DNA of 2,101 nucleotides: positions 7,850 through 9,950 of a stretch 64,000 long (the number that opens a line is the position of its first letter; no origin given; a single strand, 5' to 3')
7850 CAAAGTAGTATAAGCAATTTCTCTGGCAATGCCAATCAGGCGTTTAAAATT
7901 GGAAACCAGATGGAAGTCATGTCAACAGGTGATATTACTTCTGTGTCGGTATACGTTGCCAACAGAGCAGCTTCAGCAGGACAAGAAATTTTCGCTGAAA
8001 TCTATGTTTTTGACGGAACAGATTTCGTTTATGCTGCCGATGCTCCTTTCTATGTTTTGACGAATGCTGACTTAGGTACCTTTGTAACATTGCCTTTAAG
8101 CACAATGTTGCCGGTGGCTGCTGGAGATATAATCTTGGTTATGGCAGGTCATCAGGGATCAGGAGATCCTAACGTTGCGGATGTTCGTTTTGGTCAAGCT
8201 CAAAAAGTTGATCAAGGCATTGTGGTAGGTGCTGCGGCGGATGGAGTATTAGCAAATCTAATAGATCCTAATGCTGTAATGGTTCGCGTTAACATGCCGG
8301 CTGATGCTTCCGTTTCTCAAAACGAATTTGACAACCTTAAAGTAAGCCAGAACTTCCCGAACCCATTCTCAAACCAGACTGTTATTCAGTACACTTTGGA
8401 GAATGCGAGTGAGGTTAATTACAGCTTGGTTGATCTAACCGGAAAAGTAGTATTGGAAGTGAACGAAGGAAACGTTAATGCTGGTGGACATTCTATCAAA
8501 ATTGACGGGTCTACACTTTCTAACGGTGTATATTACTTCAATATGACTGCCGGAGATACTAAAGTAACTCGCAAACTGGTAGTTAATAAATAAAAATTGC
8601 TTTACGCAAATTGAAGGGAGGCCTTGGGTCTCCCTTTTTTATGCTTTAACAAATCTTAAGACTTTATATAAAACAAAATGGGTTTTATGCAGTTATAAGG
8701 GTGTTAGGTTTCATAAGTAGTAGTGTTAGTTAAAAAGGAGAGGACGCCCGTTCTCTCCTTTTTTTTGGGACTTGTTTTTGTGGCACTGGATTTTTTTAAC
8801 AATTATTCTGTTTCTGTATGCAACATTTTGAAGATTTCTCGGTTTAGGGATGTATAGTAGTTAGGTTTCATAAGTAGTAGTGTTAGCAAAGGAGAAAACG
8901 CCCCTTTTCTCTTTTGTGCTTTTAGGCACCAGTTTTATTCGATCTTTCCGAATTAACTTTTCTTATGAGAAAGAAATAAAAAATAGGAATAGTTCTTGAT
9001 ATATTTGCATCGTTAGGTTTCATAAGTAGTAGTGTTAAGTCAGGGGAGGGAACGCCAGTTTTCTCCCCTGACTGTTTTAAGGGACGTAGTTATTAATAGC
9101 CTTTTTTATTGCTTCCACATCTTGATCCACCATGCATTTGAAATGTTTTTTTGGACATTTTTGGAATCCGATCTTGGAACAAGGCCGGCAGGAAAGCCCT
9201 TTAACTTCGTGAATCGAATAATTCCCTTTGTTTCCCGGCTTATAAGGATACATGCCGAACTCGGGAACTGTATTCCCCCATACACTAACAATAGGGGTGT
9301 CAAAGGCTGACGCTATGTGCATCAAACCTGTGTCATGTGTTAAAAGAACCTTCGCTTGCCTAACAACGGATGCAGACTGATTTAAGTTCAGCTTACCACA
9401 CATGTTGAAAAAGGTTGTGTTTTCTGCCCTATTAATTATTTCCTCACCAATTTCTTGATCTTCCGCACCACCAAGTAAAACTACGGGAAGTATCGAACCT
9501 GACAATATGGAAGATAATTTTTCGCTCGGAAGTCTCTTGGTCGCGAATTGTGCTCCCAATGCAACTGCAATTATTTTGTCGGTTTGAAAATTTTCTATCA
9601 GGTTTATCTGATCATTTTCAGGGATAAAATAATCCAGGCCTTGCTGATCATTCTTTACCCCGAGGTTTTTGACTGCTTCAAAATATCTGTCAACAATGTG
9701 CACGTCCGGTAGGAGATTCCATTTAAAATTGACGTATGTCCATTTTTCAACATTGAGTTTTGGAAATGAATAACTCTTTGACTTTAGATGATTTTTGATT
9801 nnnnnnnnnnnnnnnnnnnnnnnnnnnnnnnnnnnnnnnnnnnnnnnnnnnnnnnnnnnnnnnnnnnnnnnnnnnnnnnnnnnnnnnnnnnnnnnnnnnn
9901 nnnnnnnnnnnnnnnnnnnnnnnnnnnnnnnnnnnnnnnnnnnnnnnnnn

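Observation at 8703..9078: Tandem array of three paralogous putative sRNAs with invariant 5' seed and co-varying hairpin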

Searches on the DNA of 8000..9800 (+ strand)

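Call 4: search_rna_families(source=window, start=8000, end=9800, threshold=evalue, max_evalue=10, show_alignments=3)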
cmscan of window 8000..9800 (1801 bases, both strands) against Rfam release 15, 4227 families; matches with E-value up to 10: 13.
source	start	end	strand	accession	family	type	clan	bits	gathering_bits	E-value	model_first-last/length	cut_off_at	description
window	8604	8765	+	RF01808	MicX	Gene; sRNA;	-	25.6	75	0.0041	1-194/194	no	MicX Vibrio cholerae sRNA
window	8701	8768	+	RF04319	BTncRNA_FopS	Gene; sRNA;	-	22.6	56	1.4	1-71/71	no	Bacteroidetes FopS (family of paralogous sRNAs)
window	8577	8763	+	RF04180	BTnc231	Gene; sRNA;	-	20.6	80.4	0.23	1-154/154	no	Bacteroides sRNA BTnc231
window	8883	8969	+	RF00558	L20_leader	Cis-reg; leader;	-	19.7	58.7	0.76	1-127/127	no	Ribosomal protein L20 leader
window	9592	9725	+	RF02148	MESTIT1_1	Gene; lncRNA;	-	19.4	50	8.5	1-144/144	no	MEST intronic transcript 1, antisense RNA conserved region 1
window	8601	8646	+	RF02066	STnc320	Gene; sRNA;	-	18.6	50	2.2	1-55/55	no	Salmonella enterica sRNA STnc320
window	8888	8931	+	RF02416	TCV_H4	Cis-reg;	-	18.5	50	4.6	1-51/51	no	Turnip crinkle virus 3'UTR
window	8689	8764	+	RF02057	STnc40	Gene; sRNA;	-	17.5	45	8.6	1-70/70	no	Salmonella enterica sRNA STnc40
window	8962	9084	+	RF02612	BSR1350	Gene; sRNA;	-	16.1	216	9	1-176/176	no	Brucella sRNA 1350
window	8928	8999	-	RF02365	Yfr17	Gene; sRNA;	-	15.7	50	7.6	53-123/264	no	Cyanobacterial functional RNA 17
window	8640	8763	-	RF02839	Ref66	Gene; antisense;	-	15.4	92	7.6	1-120/120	no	Enterococcus sRNA 66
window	8934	9073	+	RF03046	Pseudomonadales-1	Gene; sRNA;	-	15.2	68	1.2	1-164/164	no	Pseudomonadales-1 RNA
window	9039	9072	-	RF02687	RAGATH-8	Gene; sRNA;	-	13.3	86.7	1.1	1-276/276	no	RAGATH-8 RNA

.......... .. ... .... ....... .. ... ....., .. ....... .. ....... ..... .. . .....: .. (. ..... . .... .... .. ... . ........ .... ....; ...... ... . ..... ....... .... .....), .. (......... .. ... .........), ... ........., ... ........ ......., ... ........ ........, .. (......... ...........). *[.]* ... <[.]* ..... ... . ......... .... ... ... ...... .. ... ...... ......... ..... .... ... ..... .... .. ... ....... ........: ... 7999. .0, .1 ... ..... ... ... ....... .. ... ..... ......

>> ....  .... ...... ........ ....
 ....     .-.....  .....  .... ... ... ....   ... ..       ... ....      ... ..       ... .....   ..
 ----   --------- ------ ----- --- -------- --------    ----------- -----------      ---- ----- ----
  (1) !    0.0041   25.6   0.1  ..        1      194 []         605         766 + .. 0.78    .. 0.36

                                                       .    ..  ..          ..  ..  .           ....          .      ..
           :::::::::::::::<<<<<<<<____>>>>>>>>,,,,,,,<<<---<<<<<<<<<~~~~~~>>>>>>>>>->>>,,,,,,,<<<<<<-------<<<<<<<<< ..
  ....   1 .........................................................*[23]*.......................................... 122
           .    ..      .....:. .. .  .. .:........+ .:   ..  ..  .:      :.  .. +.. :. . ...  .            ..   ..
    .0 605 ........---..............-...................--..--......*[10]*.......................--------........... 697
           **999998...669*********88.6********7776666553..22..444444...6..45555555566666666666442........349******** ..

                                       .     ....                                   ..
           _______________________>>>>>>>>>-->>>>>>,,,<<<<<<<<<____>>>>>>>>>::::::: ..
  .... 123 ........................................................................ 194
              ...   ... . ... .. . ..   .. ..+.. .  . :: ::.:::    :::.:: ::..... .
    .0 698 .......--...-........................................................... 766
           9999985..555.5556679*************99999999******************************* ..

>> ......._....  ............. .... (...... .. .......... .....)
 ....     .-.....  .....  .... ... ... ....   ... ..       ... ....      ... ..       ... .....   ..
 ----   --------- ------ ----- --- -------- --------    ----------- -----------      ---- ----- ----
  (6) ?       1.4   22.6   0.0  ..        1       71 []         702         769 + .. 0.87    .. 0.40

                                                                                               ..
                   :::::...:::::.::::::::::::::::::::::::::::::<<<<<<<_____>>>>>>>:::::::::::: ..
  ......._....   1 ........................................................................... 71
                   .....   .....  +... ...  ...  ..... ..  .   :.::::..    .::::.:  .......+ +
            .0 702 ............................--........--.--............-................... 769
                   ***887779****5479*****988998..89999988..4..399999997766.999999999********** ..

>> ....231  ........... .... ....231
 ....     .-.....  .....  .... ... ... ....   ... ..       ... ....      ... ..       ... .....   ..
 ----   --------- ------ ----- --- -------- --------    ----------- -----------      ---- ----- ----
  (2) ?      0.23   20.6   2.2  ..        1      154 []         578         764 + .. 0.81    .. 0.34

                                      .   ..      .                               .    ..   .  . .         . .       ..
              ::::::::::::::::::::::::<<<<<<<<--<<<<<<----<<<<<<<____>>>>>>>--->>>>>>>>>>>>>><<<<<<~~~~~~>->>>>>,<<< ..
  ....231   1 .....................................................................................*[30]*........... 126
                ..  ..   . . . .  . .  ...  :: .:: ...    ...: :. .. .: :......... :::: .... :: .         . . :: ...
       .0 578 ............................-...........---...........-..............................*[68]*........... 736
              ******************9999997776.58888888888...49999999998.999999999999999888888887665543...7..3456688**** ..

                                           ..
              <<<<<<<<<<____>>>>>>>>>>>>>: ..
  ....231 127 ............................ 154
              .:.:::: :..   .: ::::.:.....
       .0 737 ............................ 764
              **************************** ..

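Call 25: build_rna_model(alignment_id=A2, structure=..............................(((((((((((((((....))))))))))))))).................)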
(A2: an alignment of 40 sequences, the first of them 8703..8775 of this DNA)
Model R1 built from alignment A2 (40 sequences, 81 columns); structure: as given.
model positions 72; base pairs 15; branch points 0; effective number of sequences 2.43; information 0.782 bits per position. Calibrated on 0.2 Mb of random sequence (short: E-values are rough).
structure used (alignment columns):
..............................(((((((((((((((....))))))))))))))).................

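Call 26: search_with_rna_model(model_id=R1, sources=[window, L001, L002, L003, L004, L005, L006, L007, L008, L009, L010, L011, L012, L013, L014, L015, L016, L017, L018, L019, L020, L021, L022, L023], max_evalue=1)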
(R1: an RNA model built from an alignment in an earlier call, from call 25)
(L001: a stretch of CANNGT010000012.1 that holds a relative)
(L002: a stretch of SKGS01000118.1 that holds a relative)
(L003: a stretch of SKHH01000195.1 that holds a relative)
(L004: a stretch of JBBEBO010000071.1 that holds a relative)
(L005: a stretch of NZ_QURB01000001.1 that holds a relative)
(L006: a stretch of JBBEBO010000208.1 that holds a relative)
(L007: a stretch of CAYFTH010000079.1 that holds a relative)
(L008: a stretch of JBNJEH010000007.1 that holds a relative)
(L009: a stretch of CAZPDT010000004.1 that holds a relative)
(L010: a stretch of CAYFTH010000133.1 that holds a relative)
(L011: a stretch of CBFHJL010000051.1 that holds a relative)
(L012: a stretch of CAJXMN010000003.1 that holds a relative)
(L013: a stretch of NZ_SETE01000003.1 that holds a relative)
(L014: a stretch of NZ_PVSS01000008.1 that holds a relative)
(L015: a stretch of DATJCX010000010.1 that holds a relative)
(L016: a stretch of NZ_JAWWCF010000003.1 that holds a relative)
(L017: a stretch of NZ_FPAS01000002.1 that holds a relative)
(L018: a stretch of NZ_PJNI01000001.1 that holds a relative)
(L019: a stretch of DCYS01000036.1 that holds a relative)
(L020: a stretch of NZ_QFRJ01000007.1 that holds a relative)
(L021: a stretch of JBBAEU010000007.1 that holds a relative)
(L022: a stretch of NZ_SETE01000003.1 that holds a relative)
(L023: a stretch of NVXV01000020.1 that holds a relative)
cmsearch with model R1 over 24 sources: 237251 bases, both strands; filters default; matches with E-value up to 1: 109.
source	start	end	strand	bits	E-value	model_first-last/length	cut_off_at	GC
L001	1883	1954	-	91.4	6.9e-21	1-72/72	no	0.36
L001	2467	2538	-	91.2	8e-21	1-72/72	no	0.39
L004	2685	2756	-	90.7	1e-20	1-72/72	no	0.4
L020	4446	4516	-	90.3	1.3e-20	1-72/72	no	0.39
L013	60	130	+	89.5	2.1e-20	1-72/72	no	0.34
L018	4676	4747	+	89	2.8e-20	1-72/72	no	0.42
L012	4198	4270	+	89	2.8e-20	1-72/72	no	0.42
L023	4901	4972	+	88.9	2.9e-20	1-72/72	no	0.36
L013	935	1005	+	88.6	3.5e-20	1-72/72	no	0.35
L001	2044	2115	-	88.5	3.7e-20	1-72/72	no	0.35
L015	3744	3815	-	88.5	3.8e-20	1-72/72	no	0.39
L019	4518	4590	-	88.3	4.3e-20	1-72/72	no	0.37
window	9012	9083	+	88.2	4.4e-20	1-72/72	no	0.46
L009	3679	3750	-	88.2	4.4e-20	1-72/72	no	0.36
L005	7153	7223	+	87.8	5.5e-20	1-72/72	no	0.37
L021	1986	2056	+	87.6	6.5e-20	1-72/72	no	0.37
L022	7307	7377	+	87.5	6.8e-20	1-72/72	no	0.42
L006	6312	6384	-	87.4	7.2e-20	1-72/72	no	0.36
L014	7001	7071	+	86.9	9.7e-20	1-72/72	no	0.35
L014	7302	7372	+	86.9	9.7e-20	1-72/72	no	0.35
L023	4722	4791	+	86.8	1e-19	1-72/72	no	0.36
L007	6758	6830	+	86.8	1.1e-19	1-72/72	no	0.42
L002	4102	4173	-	86.7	1.1e-19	1-72/72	no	0.38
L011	2953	3024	-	86.7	1.1e-19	1-72/72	no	0.42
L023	4566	4639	+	86.7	1.1e-19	1-72/72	no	0.36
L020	4882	4952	-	86.5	1.2e-19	1-72/72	no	0.37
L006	6082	6155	-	85.6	2e-19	1-72/72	no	0.35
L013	320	390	+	85.5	2.2e-19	1-72/72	no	0.37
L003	7004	7074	+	85.4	2.3e-19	1-72/72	no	0.35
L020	6038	6108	-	84.8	3.2e-19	1-72/72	no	0.41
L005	6974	7043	+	84.5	3.9e-19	1-72/72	no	0.41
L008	6349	6421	+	84.5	4e-19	1-72/72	no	0.44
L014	7151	7221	+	84.2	4.8e-19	1-72/72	no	0.35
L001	1718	1792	-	83.8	6e-19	1-72/72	no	0.36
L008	7041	7113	+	83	9.4e-19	1-72/72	no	0.4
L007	6951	7019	+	81.2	2.7e-18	1-72/72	no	0.39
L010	548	620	+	80.5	4.1e-18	1-72/72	no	0.44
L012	4392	4460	+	79.4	7.9e-18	1-72/72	no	0.45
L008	6610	6678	+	79.1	9.4e-18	1-72/72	no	0.41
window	8703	8775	+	78.9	1.1e-17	1-72/72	no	0.4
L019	4163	4234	-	78.8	1.1e-17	1-72/72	no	0.39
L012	4691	4763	+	78.6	1.3e-17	1-72/72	no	0.45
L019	4373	4442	-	73.1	3.1e-16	1-72/72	no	0.4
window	8860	8929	+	72.4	4.7e-16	1-72/72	no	0.4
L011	2600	2670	-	69.6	2.4e-15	1-72/72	no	0.35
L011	2803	2871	-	67.2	1e-14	1-72/72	no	0.41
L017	7193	7259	+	66.3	1.7e-14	1-72/72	no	0.31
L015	3451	3527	-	66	2.1e-14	1-72/72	no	0.36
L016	5287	5353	-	64.9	3.8e-14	1-72/72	no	0.34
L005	6771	6842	+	63.2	1.1e-13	1-72/72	no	0.32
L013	1087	1161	+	50.9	1.4e-10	1-72/72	no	0.29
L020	3680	3756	-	46.3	2.1e-09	1-72/72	no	0.35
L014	7463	7534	+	44.8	5.2e-09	1-72/72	no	0.32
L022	7204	7273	-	28.2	8.4e-05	1-72/72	no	0.26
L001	1713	1773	+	27.5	0.00013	1-72/72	no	0.38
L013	950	1017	-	27.1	0.00016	1-72/72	no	0.32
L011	3058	3126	+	26.5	0.00023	1-72/72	no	0.26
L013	85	119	-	25.4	0.00046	28-62/72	no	0.4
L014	6897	6966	-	24.4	0.00078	1-72/72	no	0.33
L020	4893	4927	+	24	0.001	28-62/72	no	0.4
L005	6798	6831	-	24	0.001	28-61/72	no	0.41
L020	6145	6211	+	24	0.001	1-72/72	no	0.31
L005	7180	7211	-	23.7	0.0012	29-60/72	no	0.5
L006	6305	6367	+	21.7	0.0038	1-72/72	no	0.33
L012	4416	4449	-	21.6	0.0041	28-61/72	no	0.56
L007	6975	7008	-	21.3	0.0049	28-61/72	no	0.5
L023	4747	4780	-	21.2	0.0052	28-61/72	no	0.44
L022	7215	7256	+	21.1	0.0054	25-72/72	no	0.33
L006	6093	6126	+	20.9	0.0061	28-61/72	no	0.44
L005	6998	7032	-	20.8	0.0067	28-62/72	no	0.54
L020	4457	4491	+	20.5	0.0076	28-62/72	no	0.49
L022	7332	7366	-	20.5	0.0076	28-62/72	no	0.49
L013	345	379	-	20.5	0.008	28-62/72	no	0.43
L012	4227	4258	-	19.9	0.011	29-60/72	no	0.66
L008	6635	6666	-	19.7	0.012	29-60/72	no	0.53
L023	4926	4961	-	19.7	0.013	28-63/72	no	0.44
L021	2011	2045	-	19.7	0.013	28-62/72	no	0.49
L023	4596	4627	-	19.2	0.017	29-60/72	no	0.53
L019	4530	4561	+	19.2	0.017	29-60/72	no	0.53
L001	1895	1926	+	19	0.019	29-60/72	no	0.53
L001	2479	2510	+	18.7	0.023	29-60/72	no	0.53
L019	4387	4414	+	18.5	0.025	31-58/72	no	0.57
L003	7029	7063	-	18.3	0.029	28-62/72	no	0.43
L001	2056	2087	+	18.1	0.031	29-60/72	no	0.47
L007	6787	6818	-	18.1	0.032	29-60/72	no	0.62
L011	2965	2996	+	17.8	0.037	29-60/72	no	0.53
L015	3466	3491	+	17.8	0.037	32-57/72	no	0.54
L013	1697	1754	+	17.8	0.038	1-72/72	no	0.29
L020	6159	6200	-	17.5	0.045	25-72/72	no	0.36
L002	4115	4144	+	17.5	0.045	30-59/72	no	0.5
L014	7026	7060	-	17.5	0.047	28-62/72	no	0.4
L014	7176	7210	-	17.5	0.047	28-62/72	no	0.4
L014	7327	7361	-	17.5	0.047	28-62/72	no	0.4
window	9037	9072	-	17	0.061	28-63/72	no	0.58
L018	4701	4736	-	16.9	0.063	28-63/72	no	0.5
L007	6649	6707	+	16.9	0.065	1-72/72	no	0.32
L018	4138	4184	+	16.3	0.094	24-72/72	no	0.32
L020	6049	6083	+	16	0.11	28-62/72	no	0.46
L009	3690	3725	+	16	0.11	28-63/72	no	0.47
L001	2584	2635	-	15.7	0.13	24-72/72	no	0.35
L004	2696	2729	+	15.6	0.14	28-61/72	no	0.59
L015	4080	4135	+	15.3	0.17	13-72/72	no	0.32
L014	6909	6940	+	15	0.19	29-60/72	no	0.41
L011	3071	3117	-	15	0.19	26-72/72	no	0.28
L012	4090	4147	+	14.4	0.28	1-72/72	no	0.31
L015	3756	3787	+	14.4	0.29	29-60/72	no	0.56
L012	1891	1911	+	12.7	0.76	1-72/72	no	0.24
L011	2817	2844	+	12.5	0.87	31-58/72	no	0.57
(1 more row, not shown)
